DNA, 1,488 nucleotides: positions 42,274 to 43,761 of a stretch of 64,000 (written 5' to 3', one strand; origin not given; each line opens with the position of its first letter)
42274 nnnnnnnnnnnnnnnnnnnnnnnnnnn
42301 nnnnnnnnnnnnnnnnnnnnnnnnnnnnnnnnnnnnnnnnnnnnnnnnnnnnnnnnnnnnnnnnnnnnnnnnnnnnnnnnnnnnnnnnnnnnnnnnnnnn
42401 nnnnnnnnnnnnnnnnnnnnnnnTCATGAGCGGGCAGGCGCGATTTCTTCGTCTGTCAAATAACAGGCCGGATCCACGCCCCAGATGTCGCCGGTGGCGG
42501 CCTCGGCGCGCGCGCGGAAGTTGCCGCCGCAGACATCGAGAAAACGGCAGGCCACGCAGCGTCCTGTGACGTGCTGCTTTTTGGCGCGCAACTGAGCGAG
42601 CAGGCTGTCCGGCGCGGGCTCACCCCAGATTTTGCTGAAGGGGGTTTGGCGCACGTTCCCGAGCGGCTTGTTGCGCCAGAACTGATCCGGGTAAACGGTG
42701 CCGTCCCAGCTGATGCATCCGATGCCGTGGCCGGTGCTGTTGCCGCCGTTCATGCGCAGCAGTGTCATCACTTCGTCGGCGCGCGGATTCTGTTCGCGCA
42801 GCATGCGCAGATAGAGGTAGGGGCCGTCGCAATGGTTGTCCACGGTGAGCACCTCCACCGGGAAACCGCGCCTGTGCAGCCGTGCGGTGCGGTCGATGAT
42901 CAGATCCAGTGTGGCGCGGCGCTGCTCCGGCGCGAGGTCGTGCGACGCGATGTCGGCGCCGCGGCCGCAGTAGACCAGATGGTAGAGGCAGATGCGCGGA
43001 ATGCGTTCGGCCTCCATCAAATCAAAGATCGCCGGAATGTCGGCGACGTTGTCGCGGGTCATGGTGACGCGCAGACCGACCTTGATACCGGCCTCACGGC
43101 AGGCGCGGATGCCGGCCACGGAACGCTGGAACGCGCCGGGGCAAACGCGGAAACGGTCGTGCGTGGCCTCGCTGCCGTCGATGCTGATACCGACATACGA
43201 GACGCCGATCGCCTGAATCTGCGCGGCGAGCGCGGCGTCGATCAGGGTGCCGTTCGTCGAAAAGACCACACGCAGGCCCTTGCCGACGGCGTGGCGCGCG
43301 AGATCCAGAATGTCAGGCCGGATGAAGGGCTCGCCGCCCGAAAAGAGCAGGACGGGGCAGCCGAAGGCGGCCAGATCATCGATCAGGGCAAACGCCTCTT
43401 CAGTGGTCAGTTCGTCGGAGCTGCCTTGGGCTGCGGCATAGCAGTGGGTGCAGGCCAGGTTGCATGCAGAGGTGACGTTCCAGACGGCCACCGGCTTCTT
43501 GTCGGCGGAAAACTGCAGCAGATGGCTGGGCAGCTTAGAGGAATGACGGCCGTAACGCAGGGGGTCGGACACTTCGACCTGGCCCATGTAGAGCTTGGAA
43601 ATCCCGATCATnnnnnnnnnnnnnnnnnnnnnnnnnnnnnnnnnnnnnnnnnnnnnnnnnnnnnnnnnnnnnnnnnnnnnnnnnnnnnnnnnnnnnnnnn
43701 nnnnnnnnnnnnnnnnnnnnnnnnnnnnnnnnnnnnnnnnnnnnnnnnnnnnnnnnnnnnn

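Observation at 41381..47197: Translationally coupled chain holA - 817-aa secreted protein - two NirJ-like radical SAM/SPASM enzymes, directly upstream of the hydrogenase operon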

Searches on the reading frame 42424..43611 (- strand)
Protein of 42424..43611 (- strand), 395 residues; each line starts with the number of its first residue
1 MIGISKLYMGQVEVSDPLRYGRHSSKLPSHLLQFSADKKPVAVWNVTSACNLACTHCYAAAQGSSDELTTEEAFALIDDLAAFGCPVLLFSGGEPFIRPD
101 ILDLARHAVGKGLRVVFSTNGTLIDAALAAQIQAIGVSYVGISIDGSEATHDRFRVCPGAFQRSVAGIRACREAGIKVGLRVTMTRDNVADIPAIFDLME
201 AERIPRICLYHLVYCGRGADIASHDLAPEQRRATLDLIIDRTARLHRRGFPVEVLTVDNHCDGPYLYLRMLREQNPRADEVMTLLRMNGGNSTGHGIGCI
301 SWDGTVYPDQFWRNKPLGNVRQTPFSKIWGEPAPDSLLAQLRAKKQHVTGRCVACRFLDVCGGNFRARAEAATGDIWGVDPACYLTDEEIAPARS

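Call 4: search_protein_families(library=ncbifam, proteins=[window:42424-43611:-], max_evalue=0.01)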
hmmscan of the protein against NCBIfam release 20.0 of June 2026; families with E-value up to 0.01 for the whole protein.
window:42424-43611:- (395 aa): 76 families (the best 25 are shown)
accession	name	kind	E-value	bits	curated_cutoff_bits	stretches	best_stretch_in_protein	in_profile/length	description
TIGR04546.1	rSAM_ahbC_deAc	equivalog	2.6e-189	628.9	650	1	2-390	1-390/390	12,18-didecarboxysiroheme deacetylase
TIGR04054.1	rSAM_NirJ1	equivalog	3.7e-144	480.1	650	1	2-390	1-387/387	putative heme d1 biosynthesis radical SAM protein NirJ1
TIGR04051.1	rSAM_NirJ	equivalog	2.4e-116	388.6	515.45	1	39-390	1-353/354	heme d1 biosynthesis radical SAM protein NirJ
TIGR04347.1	pseudo_SAM_Halo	equivalog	9.9e-115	383.9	525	1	2-390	1-390/390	TIGR04347 family pseudo-SAM/SPASM protein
TIGR04545.1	rSAM_ahbD_hemeb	equivalog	1.3e-69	235.2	500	1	43-384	3-336/339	heme b synthase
TIGR04053.2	TIGR04053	equivalog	1e-65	222.4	395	1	37-384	4-363/366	TIGR04053 family radical SAM/SPASM domain-containing protein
TIGR04055.1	rSAM_NirJ2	equivalog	5.4e-59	200.3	500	1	43-384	3-323/326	putative heme d1 biosynthesis radical SAM protein NirJ2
TIGR04303.1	GeoRSP_rSAM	equivalog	1.6e-43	149.5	400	2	43-233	8-199/325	GeoRSP system radical SAM/SPASM protein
NF045574.1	sacti_mat_StsB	exception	5.7e-36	124.3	625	1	39-220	95-277/466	StsB family radical SAM/SPASM domain sactipeptide maturase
TIGR03962.1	mycofact_rSAM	equivalog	2e-35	122.6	265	2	42-234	14-208/339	mycofactocin radical SAM maturase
TIGR04103.1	rSAM_nif11_3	equivalog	4.4e-35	121.1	725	1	41-369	6-329/412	nif11-class peptide radical SAM maturase 3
TIGR04250.1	SCM_rSAM_ScmE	equivalog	1.8e-31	109.4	400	1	45-380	8-342/358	SynChlorMet cassette radical SAM/SPASM protein ScmE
TIGR03913.1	rad_SAM_trio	equivalog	2.5e-30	105.3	591.75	1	42-383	21-352/477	GDL motif peptide-associated radical SAM/SPASM maturase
NF050035.1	rSAM_WgK_link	exception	6.8e-30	104.3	650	1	44-388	13-366/367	radical SAM/SPASM peptide maturase WgkB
TIGR04340.1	rSAM_ACGX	hypoth_equivalog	1.3e-28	100.2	400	1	44-384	7-338/341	radical SAM/SPASM domain protein, ACGX system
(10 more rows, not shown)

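Call 5: search_protein_families(library=pfam, proteins=[window:42424-43611:-], max_evalue=0.01)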
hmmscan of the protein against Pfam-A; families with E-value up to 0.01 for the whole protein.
window:42424-43611:- (395 aa): 3 families
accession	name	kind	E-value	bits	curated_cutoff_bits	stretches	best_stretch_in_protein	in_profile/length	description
PF04055.27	Radical_SAM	-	2.8e-28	99.6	29.5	1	45-198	2-165/166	Radical SAM superfamily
PF13353.11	Fer4_12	-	6.3e-07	30.2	22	1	47-147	12-116/137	4Fe-4S single cluster domain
PF13186.11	SPASM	-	9.8e-06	26.2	21.5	1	300-355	10-66/67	Iron-sulfur cluster-binding domain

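Call 6: find_encoding_contigs(protein=window:42424-43611:-, flank=10000, max_places=6)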
Protein window:42424-43611:- (395 aa): 17 contigs read that carry it; 6 places shown.
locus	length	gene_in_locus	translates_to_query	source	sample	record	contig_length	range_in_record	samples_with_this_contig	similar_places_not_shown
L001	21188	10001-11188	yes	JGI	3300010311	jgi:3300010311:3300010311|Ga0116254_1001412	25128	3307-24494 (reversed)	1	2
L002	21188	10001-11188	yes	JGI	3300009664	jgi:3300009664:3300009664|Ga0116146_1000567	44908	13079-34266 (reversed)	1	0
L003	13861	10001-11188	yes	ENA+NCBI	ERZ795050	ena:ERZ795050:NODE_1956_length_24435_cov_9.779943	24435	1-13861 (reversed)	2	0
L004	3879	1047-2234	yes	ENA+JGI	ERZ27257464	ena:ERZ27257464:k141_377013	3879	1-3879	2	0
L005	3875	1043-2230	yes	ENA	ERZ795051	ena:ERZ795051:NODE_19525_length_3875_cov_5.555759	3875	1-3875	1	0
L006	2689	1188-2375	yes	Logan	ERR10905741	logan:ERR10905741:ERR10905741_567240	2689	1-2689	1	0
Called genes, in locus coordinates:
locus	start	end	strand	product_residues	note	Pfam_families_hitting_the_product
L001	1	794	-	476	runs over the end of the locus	?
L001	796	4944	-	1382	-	PF11028:TMEM260_N, PF13428:TPR_14 (faint)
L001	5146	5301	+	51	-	-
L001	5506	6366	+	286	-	PF08239:SH3_3 (faint)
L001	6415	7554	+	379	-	-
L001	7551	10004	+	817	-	-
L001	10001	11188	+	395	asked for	PF04055:Radical_SAM, PF13353:Fer4_12 (weak), PF13186:SPASM (weak)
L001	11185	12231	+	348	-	PF04055:Radical_SAM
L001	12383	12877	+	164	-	PF01257:2Fe-2S_thioredx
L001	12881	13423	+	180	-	PF02518:HATPase_c, PF13589:HATPase_c_3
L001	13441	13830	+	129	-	-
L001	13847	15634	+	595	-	PF01257:2Fe-2S_thioredx (weak), PF01512:Complex1_51K, PF10589:NADH_4Fe-4S, PF00037:Fer4, PF13237:Fer4_10, PF14697:Fer4_21, PF12837:Fer4_6 (weak), PF12838:Fer4_7, +3 more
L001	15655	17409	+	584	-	PF13510:Fer2_4, PF10588:NADH-G_4Fe-4S_3, PF13237:Fer4_10 (weak), PF14697:Fer4_21 (weak), PF12838:Fer4_7 (weak), PF00037:Fer4 (weak), PF02906:Fe_hyd_lg_C, PF02256:Fe_hyd_SSU, +1 more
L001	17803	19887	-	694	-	PF12951:PATR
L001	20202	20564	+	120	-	-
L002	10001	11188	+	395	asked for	PF04055:Radical_SAM, PF13353:Fer4_12 (weak), PF13186:SPASM (weak)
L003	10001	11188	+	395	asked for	PF04055:Radical_SAM, PF13353:Fer4_12 (weak), PF13186:SPASM (weak)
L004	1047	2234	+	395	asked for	PF04055:Radical_SAM, PF13353:Fer4_12 (weak), PF13186:SPASM (weak)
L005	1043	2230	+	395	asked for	PF04055:Radical_SAM, PF13353:Fer4_12 (weak), PF13186:SPASM (weak)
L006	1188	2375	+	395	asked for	PF04055:Radical_SAM, PF13353:Fer4_12 (weak), PF13186:SPASM (weak)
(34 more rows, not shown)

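Call 18: find_related_loci(query=window:42424-43611:-, collection=genome_contigs, flank=10000)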
Query window:42424-43611:- (395 aa) in genome_contigs; peptide patterns used: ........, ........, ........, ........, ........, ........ (x = any residue, [..] = any of these).
471 stretches matched a pattern; 307 encode a relative of the query (tblastn E <= 1e-3); the best 80 are kept; 80 distinct loci.
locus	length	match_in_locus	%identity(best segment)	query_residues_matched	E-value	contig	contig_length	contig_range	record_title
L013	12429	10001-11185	95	1-395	0e+0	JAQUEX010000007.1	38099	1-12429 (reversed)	MAG: Kiritimatiellae bacterium isolate STCSWMC_188 NODE_2182_length_38099_cov_13.869140_ST_CSWMC, whole genome shotgun s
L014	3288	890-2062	94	1-391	0e+0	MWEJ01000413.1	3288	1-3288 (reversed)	MAG: Verrucomicrobia bacterium ADurb.Bin070 BWX70_contig000413, whole genome shotgun sequence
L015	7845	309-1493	95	1-395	0e+0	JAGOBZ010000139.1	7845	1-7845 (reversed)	MAG: Kiritimatiellae bacterium isolate Go_SlDig_bin_208 Go_SlDig_29364_length_7845_cov_6.343483, whole genome shotgun se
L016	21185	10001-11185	88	1-395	0e+0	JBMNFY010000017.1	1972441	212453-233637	MAG: Kiritimatiellia bacterium isolate SBF912LR0HQ0162 contig_5049, whole genome shotgun sequence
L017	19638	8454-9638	88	1-395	0e+0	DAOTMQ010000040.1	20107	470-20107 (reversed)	MAG TPA_asm: Kiritimatiellia bacterium isolate AMR_MDS_2917 NODE_3062_length_20107_cov_9.736485, whole genome shotgun se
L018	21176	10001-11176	84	1-392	0e+0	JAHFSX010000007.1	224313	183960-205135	MAG: Verrucomicrobia bacterium isolate nzgw607 NODE_25_length_224314_cov_6.091854, whole genome shotgun sequence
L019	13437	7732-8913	82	1-394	0e+0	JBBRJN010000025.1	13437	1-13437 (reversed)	MAG: Kiritimatiellia bacterium isolate Co_metawrap_2871 Cmw_2871_k141_27695991_length_13437_cov_7.9979, whole genome sho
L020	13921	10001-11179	84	1-393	0e+0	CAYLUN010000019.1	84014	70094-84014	MAG TPA_asm: uncultured Lentisphaeraceae bacterium isolate SRP272421_co4_436 genome assembly, contig: NODE_335_length_84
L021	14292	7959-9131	84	1-391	0e+0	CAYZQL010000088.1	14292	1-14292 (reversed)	MAG TPA_asm: uncultured Lentisphaeraceae bacterium isolate SRP192927_co1_1047 genome assembly, contig: NODE_9414_length_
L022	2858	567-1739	82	1-391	0e+0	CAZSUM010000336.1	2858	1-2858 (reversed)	MAG TPA_asm: uncultured Lentisphaeraceae bacterium isolate SRP192927_co3_868 genome assembly, contig: NODE_112641_length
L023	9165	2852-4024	82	1-391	0e+0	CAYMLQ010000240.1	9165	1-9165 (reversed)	MAG TPA_asm: uncultured Lentisphaeraceae bacterium isolate SRP272421_co3_474 genome assembly, contig: NODE_24464_length_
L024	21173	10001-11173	82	1-391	0e+0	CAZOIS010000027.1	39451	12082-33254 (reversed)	MAG TPA_asm: uncultured Lentisphaeraceae bacterium isolate SRP220891_co1_81 genome assembly, contig: NODE_1979_length_39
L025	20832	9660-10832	82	1-391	0e+0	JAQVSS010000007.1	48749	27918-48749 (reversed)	MAG: Kiritimatiellae bacterium isolate STF1_28 NODE_1364_length_48749_cov_4.663897_Sandtown_F1, whole genome shotgun seq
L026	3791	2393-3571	80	1-393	0e+0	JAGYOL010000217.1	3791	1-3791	MAG: Kiritimatiellae bacterium isolate M55B167 217, whole genome shotgun sequence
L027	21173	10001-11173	81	1-391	0e+0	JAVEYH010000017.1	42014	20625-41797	MAG: Kiritimatiellia bacterium isolate BF4_25 NODE_2601_length_42014_cov_11.584024_Biofilm4, whole genome shotgun sequen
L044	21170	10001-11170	81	1-390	0e+0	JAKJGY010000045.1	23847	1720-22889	MAG: Verrucomicrobia bacterium isolate UR.bin231 UR_contig_5011, whole genome shotgun sequence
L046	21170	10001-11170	76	1-390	0e+0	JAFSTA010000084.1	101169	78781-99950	MAG: Kiritimatiellae bacterium isolate RGIG3447 Goat_Rumen.Co__c726158, whole genome shotgun sequence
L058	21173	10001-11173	67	1-390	0e+0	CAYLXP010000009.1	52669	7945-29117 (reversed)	MAG TPA_asm: uncultured Victivallales bacterium isolate SRP200020_co4_239 genome assembly, contig: NODE_609_length_52669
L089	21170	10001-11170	66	1-391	3e-171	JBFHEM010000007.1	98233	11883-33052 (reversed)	MAG: Tichowtungia sp. isolate Mix_sand07.2021.05.G.10 k141_330418_length_98233_cov_24.5018, whole genome shotgun sequenc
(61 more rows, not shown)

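Call 24: search_protein_families(library=ncbifam, proteins=[L044:11195-12280:+, L058:12258-13385:+, L058:13316-14887:+, L058:14844-16985:+, L058:16996-17982:+, L058:9214-9990:+, L058:11248-12315:+, L089:12324-13319:+], max_evalue=0.00001)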
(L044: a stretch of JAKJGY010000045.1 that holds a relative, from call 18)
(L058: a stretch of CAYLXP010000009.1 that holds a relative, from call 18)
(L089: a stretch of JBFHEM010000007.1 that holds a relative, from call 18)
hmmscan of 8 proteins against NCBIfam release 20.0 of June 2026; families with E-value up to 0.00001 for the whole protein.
L044:11195-12280:+ (361 aa): 2 families
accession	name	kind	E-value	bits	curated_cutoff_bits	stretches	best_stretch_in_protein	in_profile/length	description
NF040707.3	Siroheme_Dcarb_AhbB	equivalog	2.7e-63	212.1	125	2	216-359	2-145/146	siroheme decarboxylase subunit beta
NF040708.3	Siroheme_Dcarb_AhbA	equivalog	3.7e-44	150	140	2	28-116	5-93/144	siroheme decarboxylase subunit alpha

L058:12258-13385:+ (375 aa): 2 families
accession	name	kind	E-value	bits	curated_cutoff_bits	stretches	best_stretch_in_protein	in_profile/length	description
NF040707.3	Siroheme_Dcarb_AhbB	equivalog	1.3e-64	216.3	125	2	225-369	1-146/146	siroheme decarboxylase subunit beta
NF040708.3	Siroheme_Dcarb_AhbA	equivalog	1.6e-49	167.3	140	2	40-128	5-93/144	siroheme decarboxylase subunit alpha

L058:13316-14887:+ (523 aa): 12 families
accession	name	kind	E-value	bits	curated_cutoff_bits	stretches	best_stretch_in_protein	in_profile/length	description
NF000744.0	PRK00045.1-3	equivalog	4e-35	121.5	429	1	186-513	2-340/447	glutamyl-tRNA reductase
TIGR01035.1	hemA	equivalog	9.5e-33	113.7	209.55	1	188-514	2-333/416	glutamyl-tRNA reductase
NF005222.0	PRK06718.1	equivalog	1.1e-31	110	204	1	34-181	2-147/203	NAD(P)-binding protein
NF007922.1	PRK10637.1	equivalog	4.8e-31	108.2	400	1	35-181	2-149/450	siroheme synthase CysG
TIGR01470.1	cysG_Nterm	subfamily_domain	8e-28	97.5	62.3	1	35-180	1-145/205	siroheme synthase, N-terminal domain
NF005223.0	PRK06719.1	equivalog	1e-24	87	223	1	35-182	5-147/157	precorrin-2 dehydrogenase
NF004045.0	PRK05562.1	equivalog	1e-18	67.5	181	1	31-184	13-165/225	NAD(P)-dependent oxidoreductase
NF000750.0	PRK00045.3-4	equivalog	4.6e-14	52.2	289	1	219-481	33-302/439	glutamyl-tRNA reductase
NF000752.0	PRK00045.4-2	equivalog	2.9e-11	43.2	381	1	226-374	45-194/412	glutamyl-tRNA reductase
NF001909.0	PRK00676.1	equivalog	9.3e-09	34.8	478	1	187-394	3-206/338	glutamyl-tRNA reductase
NF010548.0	PRK13940.1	equivalog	3.5e-08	32.7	469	1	198-475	14-291/414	glutamyl-tRNA reductase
NF000751.1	PRK00045.4-1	equivalog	4.6e-06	25.9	478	0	226-376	45-198/426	glutamyl-tRNA reductase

L058:14844-16985:+ (713 aa): 18 families
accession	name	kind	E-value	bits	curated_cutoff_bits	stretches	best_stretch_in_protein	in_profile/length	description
NF004790.0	PRK06136.1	subfamily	4.9e-54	183.6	198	1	224-464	6-244/250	uroporphyrinogen-III C-methyltransferase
TIGR01469.1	cobA_cysG_Cterm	equivalog_domain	8.4e-54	182.8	185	1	224-458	3-235/238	uroporphyrinogen-III C-methyltransferase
NF007922.1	PRK10637.1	equivalog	1.7e-52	178.9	400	1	224-457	219-449/450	siroheme synthase CysG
TIGR00212.1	hemC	equivalog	3.4e-51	174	164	1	9-223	2-217/293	hydroxymethylbilane synthase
NF002202.0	PRK01066.1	equivalog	2.5e-45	154.6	251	1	6-213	19-222/241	hydroxymethylbilane synthase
NF005524.0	PRK07168.1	equivalog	6.9e-41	140.3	603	1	225-548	6-329/474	uroporphyrin-III C-methyltransferase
TIGR01465.1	cobM_cbiF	equivalog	4.7e-29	101.4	259.65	1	224-438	1-212/247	precorrin-4 C(11)-methyltransferase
NF004593.0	PRK05928.4-2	equivalog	8.3e-25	87.6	275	1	470-627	2-157/247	uroporphyrinogen-III synthase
NF012017.0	PRK15473.1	equivalog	1.3e-18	67.2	408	1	222-454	8-233/257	cobalt-precorrin-4 methyltransferase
NF004587.0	PRK05928.2-5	equivalog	1.9e-17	63.6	246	1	479-695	14-232/245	uroporphyrinogen-III synthase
NF004585.0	PRK05928.2-2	equivalog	3.5e-12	46.3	241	1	489-633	21-164/255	uroporphyrinogen-III synthase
NF004583.0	PRK05928.1-5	equivalog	3.2e-10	39.9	432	1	467-701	3-246/250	uroporphyrinogen-III synthase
NF005411.0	PRK06975.1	equivalog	1.2e-09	37.1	414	1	472-627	8-176/660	fused uroporphyrinogen-III synthase HemD/membrane protein HemX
NF004594.0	PRK05928.4-3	equivalog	3e-09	36.7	365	1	492-700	23-229/237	uroporphyrinogen-III synthase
NF006454.0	PRK08811.1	equivalog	6.5e-09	35.6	328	1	486-630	34-175/266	uroporphyrinogen-III synthase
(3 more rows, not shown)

L058:16996-17982:+ (328 aa): 2 families
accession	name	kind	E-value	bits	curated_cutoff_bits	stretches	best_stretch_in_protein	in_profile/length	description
NF006762.1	PRK09283.1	equivalog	9.8e-127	422.7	297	1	6-323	4-320/327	porphobilinogen synthase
NF009923.0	PRK13384.1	equivalog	2.9e-101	339.2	507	1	2-324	3-321/327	porphobilinogen synthase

L058:9214-9990:+ (258 aa): 2 families
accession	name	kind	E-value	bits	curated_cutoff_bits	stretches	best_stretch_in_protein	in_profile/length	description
TIGR03144.1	cytochr_II_ccsB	equivalog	1.3e-42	146.3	187.6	1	33-257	4-251/252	c-type cytochrome biogenesis protein CcsB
TIGR01191.1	ccmC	subfamily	8.7e-08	32.3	186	1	172-239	57-125/184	heme ABC transporter permease CcmC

L058:11248-12315:+ (356 aa): 53 families (the best 25 are shown)
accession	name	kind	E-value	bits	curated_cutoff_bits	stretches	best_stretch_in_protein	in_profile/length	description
TIGR04545.1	rSAM_ahbD_hemeb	equivalog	7.8e-119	397.1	500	1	4-356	1-335/339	heme b synthase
TIGR04053.2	TIGR04053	equivalog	3.2e-101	339.2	395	1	2-356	7-362/366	TIGR04053 family radical SAM/SPASM domain-containing protein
TIGR04055.1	rSAM_NirJ2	equivalog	3.1e-88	296.5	500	2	4-231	1-227/326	putative heme d1 biosynthesis radical SAM protein NirJ2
TIGR04546.1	rSAM_ahbC_deAc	equivalog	2.3e-57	194.6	650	1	4-209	40-244/390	12,18-didecarboxysiroheme deacetylase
TIGR04051.1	rSAM_NirJ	equivalog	1.9e-53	181.7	515.45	1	4-210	3-208/354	heme d1 biosynthesis radical SAM protein NirJ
TIGR04054.1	rSAM_NirJ1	equivalog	6e-53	179.8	650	1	4-208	37-240/387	putative heme d1 biosynthesis radical SAM protein NirJ1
TIGR04347.1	pseudo_SAM_Halo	equivalog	1.8e-52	178.9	525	1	4-207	39-241/390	TIGR04347 family pseudo-SAM/SPASM protein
TIGR04303.1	GeoRSP_rSAM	equivalog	1.9e-45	155.9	400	2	2-207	4-208/325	GeoRSP system radical SAM/SPASM protein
TIGR03962.1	mycofact_rSAM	equivalog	1.8e-37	129.3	265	1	2-208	11-216/339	mycofactocin radical SAM maturase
NF045574.1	sacti_mat_StsB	exception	2.2e-37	129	625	1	9-177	102-268/466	StsB family radical SAM/SPASM domain sactipeptide maturase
TIGR03913.1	rad_SAM_trio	equivalog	2.8e-37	128.2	591.75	1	1-196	17-210/477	GDL motif peptide-associated radical SAM/SPASM maturase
TIGR04133.1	rSAM_w_lipo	hypoth_equivalog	1.9e-34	119.2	425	1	4-219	25-243/350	TIGR04133 family radical SAM/SPASM protein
TIGR02109.1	PQQ_syn_pqqE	equivalog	6.2e-33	114.2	381.35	1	2-188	6-192/358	pyrroloquinoline quinone biosynthesis protein PqqE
TIGR04103.1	rSAM_nif11_3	equivalog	5e-32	111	725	1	5-196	7-196/412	nif11-class peptide radical SAM maturase 3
TIGR04251.1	SCM_rSAM_ScmF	equivalog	1e-29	104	400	1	8-218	9-223/353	SynChlorMet cassette radical SAM/SPASM protein ScmF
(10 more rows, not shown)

L089:12324-13319:+ (331 aa): 2 families
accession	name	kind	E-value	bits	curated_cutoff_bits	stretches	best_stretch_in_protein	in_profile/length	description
NF040707.3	Siroheme_Dcarb_AhbB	equivalog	1.5e-65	219.4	125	2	186-329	1-146/146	siroheme decarboxylase subunit beta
NF040708.3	Siroheme_Dcarb_AhbA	equivalog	5.4e-49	165.7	140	2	9-154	2-144/144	siroheme decarboxylase subunit alpha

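Call 25: find_homologous_proteins(query=L044:11243-12280:+)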
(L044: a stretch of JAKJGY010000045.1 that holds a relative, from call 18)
Query L044:11243-12280:+ (345 aa): 1039 proteins with E <= 0.001 among 8000 candidates; the best 120 are listed.
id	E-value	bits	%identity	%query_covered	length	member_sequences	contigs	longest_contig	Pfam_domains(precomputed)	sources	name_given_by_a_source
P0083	8.3e-227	770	100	100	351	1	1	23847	PF22451.3,PF17805.8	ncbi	-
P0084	9.4e-165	566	74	100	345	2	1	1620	PF22451.3,PF17805.8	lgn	-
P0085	5.4e-162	557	73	100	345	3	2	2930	PF22451.3,PF17805.8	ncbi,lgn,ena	-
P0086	3.6e-161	554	73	100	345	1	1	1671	PF22451.3,PF17805.8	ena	-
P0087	4.4e-160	550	71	100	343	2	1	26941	PF22451.3,PF17805.8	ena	-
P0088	9.5e-159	546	72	100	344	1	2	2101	PF22451.3,PF17805.8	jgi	-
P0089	2.6e-158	544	73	100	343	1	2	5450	PF22451.3,PF17805.8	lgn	-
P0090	3.7e-158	544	72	100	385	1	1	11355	PF22451.3,PF17805.8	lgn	-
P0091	4.4e-158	544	72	100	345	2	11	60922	PF22451.3,PF17805.8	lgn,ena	-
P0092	4.4e-158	544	72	100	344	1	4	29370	PF22451.3,PF17805.8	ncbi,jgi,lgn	jgi:DNA-binding Lrp family transcriptional regulator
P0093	5.1e-158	543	72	100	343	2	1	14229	PF22451.3,PF17805.8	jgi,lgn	jgi:DNA-binding Lrp family transcriptional regulator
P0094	2.7e-157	541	70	100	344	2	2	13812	PF22451.3,PF17805.8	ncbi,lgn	-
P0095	3.1e-157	541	72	100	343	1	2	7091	PF22451.3,PF17805.8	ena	-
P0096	2.6e-156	538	72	100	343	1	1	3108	PF22451.3,PF17805.8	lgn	-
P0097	4.1e-156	537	70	100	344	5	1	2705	PF22451.3,PF17805.8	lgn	-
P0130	3.1e-147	508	68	100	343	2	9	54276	PF22451.3,PF17805.8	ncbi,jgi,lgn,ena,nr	ncbi:MAG TPA: hypothetical protein P5026_01375 [Kiritimatiellia bacterium]|nr:hypothetical protein [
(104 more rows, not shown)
